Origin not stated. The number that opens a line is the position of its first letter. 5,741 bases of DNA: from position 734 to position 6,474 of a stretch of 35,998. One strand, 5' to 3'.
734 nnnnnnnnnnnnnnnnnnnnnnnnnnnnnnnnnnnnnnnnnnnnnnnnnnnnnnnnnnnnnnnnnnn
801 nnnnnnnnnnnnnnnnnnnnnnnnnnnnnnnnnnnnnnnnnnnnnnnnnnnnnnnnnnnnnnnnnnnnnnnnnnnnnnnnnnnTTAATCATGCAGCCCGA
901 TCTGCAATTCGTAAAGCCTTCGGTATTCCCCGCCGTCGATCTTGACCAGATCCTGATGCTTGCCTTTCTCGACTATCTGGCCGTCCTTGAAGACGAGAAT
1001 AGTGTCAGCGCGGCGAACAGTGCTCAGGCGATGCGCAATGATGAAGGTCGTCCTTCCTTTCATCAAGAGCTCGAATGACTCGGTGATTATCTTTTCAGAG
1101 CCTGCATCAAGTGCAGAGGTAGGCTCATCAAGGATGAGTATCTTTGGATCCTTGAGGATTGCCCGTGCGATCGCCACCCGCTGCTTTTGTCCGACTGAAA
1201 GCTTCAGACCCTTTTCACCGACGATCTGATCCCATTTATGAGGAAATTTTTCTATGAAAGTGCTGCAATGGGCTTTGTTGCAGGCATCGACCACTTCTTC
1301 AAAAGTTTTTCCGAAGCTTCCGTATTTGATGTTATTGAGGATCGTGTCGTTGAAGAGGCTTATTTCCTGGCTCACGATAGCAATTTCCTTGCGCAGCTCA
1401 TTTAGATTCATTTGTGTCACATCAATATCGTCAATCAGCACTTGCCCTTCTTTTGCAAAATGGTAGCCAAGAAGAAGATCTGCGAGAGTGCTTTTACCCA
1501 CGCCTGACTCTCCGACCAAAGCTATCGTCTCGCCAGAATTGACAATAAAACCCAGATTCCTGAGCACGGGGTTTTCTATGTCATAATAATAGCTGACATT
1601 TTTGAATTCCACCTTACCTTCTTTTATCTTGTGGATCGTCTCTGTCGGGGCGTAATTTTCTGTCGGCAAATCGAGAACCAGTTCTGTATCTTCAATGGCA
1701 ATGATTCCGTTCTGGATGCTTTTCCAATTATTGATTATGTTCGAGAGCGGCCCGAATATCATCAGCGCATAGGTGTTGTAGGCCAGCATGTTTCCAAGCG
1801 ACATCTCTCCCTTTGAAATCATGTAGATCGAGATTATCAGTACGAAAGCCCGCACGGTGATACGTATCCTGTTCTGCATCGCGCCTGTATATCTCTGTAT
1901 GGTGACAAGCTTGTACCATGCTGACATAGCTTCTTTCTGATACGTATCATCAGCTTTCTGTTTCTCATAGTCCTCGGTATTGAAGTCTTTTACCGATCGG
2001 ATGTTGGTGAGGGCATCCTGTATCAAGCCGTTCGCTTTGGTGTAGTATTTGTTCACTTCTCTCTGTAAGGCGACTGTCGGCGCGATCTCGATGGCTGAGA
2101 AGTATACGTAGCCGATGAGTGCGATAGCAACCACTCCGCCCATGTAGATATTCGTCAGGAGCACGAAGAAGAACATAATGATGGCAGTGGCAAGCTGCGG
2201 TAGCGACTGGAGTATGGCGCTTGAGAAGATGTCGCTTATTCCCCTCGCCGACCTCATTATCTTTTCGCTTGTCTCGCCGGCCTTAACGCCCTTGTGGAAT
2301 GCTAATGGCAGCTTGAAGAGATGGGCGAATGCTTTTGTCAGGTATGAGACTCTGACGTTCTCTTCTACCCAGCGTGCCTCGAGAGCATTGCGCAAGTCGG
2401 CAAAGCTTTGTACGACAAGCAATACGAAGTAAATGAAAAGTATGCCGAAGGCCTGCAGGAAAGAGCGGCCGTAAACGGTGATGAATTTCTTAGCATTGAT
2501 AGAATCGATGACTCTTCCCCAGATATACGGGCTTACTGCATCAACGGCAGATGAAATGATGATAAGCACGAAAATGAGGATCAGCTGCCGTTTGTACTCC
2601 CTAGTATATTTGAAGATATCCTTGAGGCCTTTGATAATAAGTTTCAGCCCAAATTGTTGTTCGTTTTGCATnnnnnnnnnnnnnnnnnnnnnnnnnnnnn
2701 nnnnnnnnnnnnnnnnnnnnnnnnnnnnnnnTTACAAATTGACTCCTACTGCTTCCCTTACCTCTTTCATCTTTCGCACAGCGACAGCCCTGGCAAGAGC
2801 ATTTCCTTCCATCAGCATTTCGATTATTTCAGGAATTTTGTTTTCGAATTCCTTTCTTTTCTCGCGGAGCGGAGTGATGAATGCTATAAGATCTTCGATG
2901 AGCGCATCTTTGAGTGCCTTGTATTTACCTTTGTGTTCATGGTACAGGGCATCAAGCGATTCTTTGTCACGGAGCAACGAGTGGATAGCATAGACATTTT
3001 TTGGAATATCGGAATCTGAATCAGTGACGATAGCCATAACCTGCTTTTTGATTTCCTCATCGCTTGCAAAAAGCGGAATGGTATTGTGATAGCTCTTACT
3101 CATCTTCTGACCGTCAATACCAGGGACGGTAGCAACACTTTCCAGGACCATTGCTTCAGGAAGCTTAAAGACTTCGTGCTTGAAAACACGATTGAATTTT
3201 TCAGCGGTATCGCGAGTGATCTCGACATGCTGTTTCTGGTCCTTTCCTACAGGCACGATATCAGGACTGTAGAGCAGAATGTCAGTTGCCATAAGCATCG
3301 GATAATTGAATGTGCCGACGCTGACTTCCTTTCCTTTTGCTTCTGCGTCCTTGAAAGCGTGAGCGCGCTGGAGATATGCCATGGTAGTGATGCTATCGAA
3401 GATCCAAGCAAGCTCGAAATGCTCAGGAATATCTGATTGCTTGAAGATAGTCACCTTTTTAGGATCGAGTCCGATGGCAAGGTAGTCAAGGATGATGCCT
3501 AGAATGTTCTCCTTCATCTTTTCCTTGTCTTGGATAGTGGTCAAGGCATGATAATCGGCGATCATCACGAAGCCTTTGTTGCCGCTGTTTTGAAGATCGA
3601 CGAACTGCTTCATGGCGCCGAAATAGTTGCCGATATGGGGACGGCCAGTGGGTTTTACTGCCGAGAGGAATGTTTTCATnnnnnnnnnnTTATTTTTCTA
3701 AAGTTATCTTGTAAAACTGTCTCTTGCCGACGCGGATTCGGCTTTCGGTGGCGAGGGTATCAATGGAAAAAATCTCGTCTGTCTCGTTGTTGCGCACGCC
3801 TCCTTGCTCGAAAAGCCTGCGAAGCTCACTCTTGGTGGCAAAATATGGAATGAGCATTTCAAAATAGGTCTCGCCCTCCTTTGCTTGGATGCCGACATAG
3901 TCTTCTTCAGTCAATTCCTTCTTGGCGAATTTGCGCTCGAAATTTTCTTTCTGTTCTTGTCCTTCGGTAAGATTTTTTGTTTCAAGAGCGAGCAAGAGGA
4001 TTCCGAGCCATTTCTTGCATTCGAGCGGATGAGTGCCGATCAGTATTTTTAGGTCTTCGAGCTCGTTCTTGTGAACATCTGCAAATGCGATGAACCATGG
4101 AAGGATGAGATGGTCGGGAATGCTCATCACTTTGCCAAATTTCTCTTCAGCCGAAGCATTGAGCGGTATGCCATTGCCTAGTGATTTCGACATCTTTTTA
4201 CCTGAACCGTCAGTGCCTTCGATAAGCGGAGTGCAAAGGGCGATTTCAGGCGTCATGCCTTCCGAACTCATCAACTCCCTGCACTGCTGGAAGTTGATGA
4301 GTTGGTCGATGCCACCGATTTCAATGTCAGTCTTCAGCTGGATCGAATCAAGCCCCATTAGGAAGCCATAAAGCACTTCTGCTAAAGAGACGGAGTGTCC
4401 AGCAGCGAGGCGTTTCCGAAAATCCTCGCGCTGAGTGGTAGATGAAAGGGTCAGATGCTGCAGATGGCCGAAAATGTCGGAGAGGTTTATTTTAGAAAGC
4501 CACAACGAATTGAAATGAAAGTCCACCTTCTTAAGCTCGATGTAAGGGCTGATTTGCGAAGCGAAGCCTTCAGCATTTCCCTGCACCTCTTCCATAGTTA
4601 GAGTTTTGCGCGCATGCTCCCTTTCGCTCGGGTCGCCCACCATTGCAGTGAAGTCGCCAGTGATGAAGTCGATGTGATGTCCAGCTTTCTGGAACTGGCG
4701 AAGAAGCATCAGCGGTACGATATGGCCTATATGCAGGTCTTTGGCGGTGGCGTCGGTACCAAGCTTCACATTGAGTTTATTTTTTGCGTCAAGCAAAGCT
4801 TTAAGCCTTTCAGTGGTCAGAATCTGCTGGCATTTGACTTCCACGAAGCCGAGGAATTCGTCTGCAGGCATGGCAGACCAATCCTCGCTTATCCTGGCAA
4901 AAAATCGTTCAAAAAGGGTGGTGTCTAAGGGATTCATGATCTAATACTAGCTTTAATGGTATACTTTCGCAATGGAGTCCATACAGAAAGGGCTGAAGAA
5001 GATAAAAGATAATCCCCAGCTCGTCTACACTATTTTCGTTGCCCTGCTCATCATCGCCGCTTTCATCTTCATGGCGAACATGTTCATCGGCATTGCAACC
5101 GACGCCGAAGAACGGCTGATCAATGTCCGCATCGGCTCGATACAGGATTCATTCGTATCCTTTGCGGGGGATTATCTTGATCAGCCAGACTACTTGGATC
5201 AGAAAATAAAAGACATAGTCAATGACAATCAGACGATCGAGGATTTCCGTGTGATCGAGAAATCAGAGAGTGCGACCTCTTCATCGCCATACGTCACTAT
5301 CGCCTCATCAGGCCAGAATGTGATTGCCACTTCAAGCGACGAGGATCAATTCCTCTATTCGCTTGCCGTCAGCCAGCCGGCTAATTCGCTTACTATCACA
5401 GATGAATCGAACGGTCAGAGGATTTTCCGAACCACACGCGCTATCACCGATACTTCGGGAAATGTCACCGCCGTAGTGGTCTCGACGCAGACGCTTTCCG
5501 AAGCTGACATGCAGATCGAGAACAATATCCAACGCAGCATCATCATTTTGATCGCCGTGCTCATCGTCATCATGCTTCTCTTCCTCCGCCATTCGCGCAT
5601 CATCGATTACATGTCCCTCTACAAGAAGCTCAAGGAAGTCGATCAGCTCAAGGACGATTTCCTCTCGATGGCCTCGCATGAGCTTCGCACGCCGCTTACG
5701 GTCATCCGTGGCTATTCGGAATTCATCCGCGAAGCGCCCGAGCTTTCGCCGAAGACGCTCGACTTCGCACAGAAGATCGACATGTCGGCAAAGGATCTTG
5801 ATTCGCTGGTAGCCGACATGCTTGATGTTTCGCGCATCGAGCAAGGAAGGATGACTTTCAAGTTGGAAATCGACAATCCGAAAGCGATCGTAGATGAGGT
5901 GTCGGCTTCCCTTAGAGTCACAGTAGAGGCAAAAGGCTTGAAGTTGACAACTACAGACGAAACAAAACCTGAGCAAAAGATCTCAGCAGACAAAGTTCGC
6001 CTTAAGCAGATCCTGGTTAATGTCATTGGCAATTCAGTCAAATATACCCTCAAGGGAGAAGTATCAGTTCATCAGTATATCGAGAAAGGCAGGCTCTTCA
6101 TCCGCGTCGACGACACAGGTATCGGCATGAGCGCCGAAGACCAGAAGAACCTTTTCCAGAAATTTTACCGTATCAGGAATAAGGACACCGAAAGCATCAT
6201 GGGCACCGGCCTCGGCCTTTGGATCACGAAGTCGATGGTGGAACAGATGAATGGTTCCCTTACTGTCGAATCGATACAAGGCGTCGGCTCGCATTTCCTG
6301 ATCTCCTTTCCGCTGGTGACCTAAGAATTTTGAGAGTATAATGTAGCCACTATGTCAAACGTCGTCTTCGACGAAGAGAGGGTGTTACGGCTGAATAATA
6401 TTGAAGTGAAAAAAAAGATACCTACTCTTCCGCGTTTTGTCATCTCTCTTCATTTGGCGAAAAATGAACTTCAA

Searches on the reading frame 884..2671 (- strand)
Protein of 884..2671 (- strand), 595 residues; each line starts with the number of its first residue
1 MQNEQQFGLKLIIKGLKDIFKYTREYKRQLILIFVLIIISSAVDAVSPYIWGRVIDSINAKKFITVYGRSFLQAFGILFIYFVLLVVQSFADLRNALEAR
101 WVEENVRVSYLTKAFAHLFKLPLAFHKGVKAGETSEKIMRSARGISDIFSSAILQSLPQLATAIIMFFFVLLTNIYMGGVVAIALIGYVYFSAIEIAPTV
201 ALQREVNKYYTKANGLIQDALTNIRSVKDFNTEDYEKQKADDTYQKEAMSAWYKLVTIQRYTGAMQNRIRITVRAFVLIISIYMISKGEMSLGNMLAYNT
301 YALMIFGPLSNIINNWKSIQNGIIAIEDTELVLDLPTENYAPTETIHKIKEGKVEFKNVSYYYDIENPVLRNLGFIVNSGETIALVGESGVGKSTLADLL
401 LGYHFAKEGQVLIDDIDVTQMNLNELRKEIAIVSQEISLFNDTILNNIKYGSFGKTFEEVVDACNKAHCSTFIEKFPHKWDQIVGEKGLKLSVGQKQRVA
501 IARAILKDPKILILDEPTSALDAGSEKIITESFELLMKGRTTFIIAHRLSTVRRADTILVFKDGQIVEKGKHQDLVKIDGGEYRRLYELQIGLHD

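Call 37: search_protein_families(library=pfam, proteins=[window:884-2671:-], max_evalue=0.001)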
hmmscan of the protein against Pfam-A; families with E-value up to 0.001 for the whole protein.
window:884-2671:- (595 aa): 6 families
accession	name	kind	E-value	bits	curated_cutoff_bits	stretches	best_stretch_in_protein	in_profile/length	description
PF00664.28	ABC_membrane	-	2.8e-34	119.5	28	1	30-309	1-274/274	ABC transporter transmembrane region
PF00005.33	ABC_tran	-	2.7e-33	115.9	25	1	370-519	1-137/137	ABC transporter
PF13304.12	AAA_21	-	9.5e-05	23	27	0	494-545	241-295/304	AAA domain, putative AbiEii toxin, Type IV TA system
PF02463.25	SMC_N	-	0.00012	22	40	0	408-559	108-209/220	RecF/RecN/SMC N terminal domain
PF03193.22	RsgA_GTPase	-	0.00032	21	30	1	377-405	104-131/174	RsgA GTPase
PF20720.3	nSTAND3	-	0.00051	20.2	27.2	0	376-430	13-68/155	Novel STAND NTPase 3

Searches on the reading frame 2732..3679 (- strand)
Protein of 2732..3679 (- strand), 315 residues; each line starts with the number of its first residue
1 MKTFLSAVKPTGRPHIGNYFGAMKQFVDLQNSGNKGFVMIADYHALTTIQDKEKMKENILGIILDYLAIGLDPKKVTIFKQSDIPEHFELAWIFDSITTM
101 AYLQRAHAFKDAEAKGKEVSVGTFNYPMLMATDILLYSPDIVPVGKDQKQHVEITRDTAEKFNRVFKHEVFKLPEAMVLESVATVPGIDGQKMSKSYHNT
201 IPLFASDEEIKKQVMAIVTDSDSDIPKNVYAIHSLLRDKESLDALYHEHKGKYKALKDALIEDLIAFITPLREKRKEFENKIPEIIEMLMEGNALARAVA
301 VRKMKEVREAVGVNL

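Call 3: search_protein_families(library=ncbifam, proteins=[window:2732-3679:-], max_evalue=0.01)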
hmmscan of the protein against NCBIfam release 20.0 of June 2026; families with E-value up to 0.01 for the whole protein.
window:2732-3679:- (315 aa): 11 families
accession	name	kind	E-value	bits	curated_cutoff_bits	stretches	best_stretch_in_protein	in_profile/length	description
NF009207.0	PRK12556.1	equivalog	4e-85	285.6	479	1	2-313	4-331/332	tryptophan--tRNA ligase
TIGR00233.1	trpS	equivalog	1.4e-84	284.2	176.75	1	2-312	3-327/328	tryptophan--tRNA ligase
NF008923.0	PRK12284.1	equivalog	1e-83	281.6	597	1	4-313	5-331/431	tryptophan--tRNA ligase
NF008922.0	PRK12283.1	equivalog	3.6e-65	220.4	572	2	3-169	5-174/400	tryptophan--tRNA ligase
NF008925.0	PRK12285.1-2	equivalog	4.2e-23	81.9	451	1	4-220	65-279/365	tryptophan--tRNA ligase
NF006330.0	PRK08560.1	equivalog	8.2e-19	67.8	220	1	9-215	40-246/342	tyrosine--tRNA ligase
NF008926.0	PRK12285.1-3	equivalog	4.8e-18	65.3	320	1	5-166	69-231/429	tryptophan--tRNA ligase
TIGR00234.1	tyrS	equivalog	1.2e-14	54.3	113.8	1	8-285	42-319/406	tyrosine--tRNA ligase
NF008928.0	PRK12285.1-5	equivalog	4.4e-14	51.9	891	1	4-167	95-256/530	tryptophan--tRNA ligase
NF008927.0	PRK12285.1-4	equivalog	1.1e-11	44.5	478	1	8-282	80-366/385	tryptophan--tRNA ligase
NF008924.0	PRK12285.1-1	equivalog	1e-05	25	644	1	53-217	127-280/381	tryptophan--tRNA ligase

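Call 4: search_protein_families(library=pfam, proteins=[window:2732-3679:-], max_evalue=0.01)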
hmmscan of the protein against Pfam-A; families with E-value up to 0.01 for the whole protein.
window:2732-3679:- (315 aa): 1 family
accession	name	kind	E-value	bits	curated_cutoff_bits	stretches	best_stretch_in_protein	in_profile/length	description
PF00579.31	tRNA-synt_1b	-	3.2e-63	214.2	21.1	1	4-259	8-265/292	tRNA synthetases class I (W and Y)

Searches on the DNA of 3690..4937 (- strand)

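Call 14: search_rna_families(source=L001, start=9500, end=10100, threshold=evalue, max_evalue=1, show_alignments=2)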
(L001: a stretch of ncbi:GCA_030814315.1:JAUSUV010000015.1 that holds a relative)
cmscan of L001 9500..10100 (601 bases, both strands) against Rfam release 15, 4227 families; matches with E-value up to 1: 0.
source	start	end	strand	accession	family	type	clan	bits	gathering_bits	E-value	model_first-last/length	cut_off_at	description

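Call 30: search_rna_families(sources=[L009, L012, L024, L032, L001, L029, L030, L041, L039, L016, L003], threshold=gathering)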
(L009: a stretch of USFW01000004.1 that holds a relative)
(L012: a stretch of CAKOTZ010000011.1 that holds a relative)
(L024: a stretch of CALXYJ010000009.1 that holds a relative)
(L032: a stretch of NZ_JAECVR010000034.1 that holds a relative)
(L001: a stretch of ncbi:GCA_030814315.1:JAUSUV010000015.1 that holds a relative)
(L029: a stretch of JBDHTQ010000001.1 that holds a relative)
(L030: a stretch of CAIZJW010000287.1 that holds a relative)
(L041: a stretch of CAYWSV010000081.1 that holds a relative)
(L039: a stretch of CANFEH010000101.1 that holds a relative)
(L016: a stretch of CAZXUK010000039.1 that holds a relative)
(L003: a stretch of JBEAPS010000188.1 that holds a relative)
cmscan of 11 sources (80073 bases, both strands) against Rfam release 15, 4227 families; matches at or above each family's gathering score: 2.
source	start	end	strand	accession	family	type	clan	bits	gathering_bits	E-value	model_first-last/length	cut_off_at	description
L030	414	497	+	RF00005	tRNA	Gene; tRNA;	CL00001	63.1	29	3e-11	1-71/71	no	tRNA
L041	2493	2576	-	RF00005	tRNA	Gene; tRNA;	CL00001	63.1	29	3e-11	1-71/71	no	tRNA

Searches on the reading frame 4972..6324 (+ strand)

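Call 37: search_protein_families(library=pfam, proteins=[window:4972-6324:+], max_evalue=0.001)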
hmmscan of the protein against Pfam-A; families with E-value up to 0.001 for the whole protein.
window:4972-6324:+ (450 aa): 2 families
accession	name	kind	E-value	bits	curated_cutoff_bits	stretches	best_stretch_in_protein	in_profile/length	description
PF02518.31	HATPase_c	-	7.9e-25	87.9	26.4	1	340-448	2-109/111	Histidine kinase-, DNA gyrase B-, and HSP90-like ATPase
PF00512.31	HisKA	-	2.5e-18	66.3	26.9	1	227-292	2-66/66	His Kinase A (phospho-acceptor) domain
